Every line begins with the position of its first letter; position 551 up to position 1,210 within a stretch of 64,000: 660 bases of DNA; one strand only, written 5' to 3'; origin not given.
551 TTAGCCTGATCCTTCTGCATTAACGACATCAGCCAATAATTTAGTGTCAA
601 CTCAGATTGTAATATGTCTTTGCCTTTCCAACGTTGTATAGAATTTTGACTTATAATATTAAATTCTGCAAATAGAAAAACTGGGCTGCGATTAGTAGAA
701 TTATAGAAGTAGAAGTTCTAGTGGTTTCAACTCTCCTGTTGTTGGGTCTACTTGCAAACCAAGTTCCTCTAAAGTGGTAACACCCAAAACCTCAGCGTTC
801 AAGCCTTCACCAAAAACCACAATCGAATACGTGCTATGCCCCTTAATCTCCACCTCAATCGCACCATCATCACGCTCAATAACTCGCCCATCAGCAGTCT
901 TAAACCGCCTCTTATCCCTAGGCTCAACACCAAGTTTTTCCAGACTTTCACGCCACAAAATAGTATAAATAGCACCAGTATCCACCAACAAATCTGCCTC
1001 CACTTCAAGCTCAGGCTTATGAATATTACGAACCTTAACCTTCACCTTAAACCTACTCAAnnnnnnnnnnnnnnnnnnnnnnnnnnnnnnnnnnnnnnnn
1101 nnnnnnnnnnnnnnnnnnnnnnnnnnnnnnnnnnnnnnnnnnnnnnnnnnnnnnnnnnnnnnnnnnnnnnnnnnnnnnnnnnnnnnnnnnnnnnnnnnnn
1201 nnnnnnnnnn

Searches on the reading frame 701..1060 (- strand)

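Call 72: search_protein_families(library=pfam, proteins=[window:701-1060:-], max_evalue=0.001)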
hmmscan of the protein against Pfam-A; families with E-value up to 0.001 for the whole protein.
window:701-1060:- (119 aa): 2 families
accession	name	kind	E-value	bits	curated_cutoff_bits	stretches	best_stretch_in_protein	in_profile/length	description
PF13975.11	gag-asp_proteas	-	4.8e-08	33.9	28.2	1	22-98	10-91/92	gag-polyprotein putative aspartyl protease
PF13650.11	Asp_protease_2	-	2.6e-07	31.7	24.3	1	20-63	8-54/90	Aspartyl protease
